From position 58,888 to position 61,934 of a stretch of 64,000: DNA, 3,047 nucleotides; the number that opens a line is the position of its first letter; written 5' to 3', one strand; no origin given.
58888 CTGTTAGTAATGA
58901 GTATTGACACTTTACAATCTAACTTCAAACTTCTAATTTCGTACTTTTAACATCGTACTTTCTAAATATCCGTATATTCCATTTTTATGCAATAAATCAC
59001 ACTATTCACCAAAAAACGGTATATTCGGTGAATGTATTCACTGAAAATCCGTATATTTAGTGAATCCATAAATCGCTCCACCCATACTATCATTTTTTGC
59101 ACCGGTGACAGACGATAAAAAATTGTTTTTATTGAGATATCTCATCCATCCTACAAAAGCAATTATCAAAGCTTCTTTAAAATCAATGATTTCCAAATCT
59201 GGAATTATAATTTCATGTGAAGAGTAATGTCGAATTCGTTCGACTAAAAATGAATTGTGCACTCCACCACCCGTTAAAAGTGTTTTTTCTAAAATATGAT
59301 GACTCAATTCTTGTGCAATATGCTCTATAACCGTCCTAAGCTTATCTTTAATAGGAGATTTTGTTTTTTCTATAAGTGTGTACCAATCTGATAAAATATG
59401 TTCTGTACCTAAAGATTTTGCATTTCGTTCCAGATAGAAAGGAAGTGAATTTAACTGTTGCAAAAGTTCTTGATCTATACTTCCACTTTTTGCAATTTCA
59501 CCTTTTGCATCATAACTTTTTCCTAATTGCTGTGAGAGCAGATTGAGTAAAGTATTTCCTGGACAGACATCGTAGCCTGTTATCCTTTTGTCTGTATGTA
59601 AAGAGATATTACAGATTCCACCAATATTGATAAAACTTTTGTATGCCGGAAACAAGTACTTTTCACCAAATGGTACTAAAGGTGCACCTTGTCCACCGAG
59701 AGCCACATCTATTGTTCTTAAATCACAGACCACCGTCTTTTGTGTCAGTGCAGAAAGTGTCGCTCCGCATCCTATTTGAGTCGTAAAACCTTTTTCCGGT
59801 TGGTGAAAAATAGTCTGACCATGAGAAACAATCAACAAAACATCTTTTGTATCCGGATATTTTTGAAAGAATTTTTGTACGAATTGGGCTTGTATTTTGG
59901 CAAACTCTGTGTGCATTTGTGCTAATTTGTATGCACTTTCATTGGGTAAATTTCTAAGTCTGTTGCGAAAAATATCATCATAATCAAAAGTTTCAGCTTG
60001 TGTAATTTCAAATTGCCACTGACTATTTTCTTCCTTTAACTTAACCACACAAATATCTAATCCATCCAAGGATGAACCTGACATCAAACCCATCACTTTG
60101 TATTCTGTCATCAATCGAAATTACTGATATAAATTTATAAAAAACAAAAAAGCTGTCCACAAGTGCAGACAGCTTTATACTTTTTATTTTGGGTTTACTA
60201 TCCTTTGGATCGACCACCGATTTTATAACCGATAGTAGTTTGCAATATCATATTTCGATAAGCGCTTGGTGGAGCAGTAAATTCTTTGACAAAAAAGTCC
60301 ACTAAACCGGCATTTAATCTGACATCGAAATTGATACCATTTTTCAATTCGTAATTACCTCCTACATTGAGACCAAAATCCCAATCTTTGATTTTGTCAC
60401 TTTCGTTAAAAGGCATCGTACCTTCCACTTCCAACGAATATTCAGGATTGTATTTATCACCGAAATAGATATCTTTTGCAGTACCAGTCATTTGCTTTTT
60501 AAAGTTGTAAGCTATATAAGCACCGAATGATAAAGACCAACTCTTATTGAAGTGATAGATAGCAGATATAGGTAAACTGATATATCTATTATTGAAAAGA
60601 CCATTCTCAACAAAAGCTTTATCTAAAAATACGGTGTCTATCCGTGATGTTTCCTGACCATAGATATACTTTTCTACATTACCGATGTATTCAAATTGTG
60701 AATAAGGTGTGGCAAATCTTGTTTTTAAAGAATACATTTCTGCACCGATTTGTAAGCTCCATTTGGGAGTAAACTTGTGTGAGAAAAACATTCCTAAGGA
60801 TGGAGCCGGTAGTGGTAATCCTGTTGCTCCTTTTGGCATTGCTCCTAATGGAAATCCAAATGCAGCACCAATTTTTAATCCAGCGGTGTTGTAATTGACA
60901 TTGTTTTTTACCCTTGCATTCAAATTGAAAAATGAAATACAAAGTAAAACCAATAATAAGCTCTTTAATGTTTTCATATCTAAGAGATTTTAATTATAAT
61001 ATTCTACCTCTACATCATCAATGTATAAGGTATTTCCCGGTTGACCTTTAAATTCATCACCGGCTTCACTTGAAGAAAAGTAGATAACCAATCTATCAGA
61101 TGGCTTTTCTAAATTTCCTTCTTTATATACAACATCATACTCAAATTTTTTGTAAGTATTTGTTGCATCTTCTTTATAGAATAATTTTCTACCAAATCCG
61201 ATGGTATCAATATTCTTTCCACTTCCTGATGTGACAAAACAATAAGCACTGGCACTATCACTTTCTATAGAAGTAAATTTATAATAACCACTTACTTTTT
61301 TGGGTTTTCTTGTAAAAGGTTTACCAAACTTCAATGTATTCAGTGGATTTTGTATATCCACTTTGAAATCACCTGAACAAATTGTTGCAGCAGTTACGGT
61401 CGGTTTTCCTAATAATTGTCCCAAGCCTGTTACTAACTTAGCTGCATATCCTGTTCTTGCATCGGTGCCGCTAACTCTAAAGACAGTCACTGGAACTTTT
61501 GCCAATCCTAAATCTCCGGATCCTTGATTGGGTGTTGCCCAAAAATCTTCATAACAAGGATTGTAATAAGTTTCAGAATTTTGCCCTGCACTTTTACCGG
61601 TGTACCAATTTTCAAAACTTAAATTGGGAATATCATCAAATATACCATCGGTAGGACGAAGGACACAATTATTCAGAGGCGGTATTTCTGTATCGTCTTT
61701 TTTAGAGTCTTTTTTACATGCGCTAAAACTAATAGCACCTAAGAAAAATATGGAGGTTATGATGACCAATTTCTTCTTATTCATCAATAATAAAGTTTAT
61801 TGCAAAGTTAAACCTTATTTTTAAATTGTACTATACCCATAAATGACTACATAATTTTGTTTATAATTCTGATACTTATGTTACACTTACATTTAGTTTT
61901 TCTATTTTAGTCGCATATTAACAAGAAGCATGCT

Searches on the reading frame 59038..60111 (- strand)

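Call 25: search_protein_families(library=pfam, max_evalue=0.00001, proteins=[window:59038-60111:-])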
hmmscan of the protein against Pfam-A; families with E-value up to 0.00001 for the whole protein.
window:59038-60111:- (357 aa): 1 family
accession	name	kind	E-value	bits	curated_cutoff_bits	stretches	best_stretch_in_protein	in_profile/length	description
PF03702.20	AnmK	-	4.8e-63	213.9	24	1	6-348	3-365/367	Anhydro-N-acetylmuramic acid kinase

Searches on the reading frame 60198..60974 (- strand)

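Call 25: search_protein_families(library=pfam, max_evalue=0.00001, proteins=[window:60198-60974:-])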
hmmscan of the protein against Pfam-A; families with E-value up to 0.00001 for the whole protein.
window:60198-60974:- (258 aa): 2 families
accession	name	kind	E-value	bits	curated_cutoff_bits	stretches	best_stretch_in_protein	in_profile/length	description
PF13568.12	OMP_b-brl_2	-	3.8e-13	50.3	27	1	58-228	40-174/175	Outer membrane protein beta-barrel domain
PF13505.12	OMP_b-brl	-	3.4e-09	37.5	28.7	1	9-251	2-174/175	Outer membrane protein beta-barrel domain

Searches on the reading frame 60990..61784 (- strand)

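Call 25: search_protein_families(library=pfam, max_evalue=0.00001, proteins=[window:60990-61784:-])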
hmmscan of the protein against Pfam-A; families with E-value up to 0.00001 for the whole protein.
window:60990-61784:- (264 aa): 1 family
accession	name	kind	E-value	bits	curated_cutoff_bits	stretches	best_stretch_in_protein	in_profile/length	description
PF13201.12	PCMD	-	5.1e-32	111.9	28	1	56-260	1-233/234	Putative carbohydrate metabolism domain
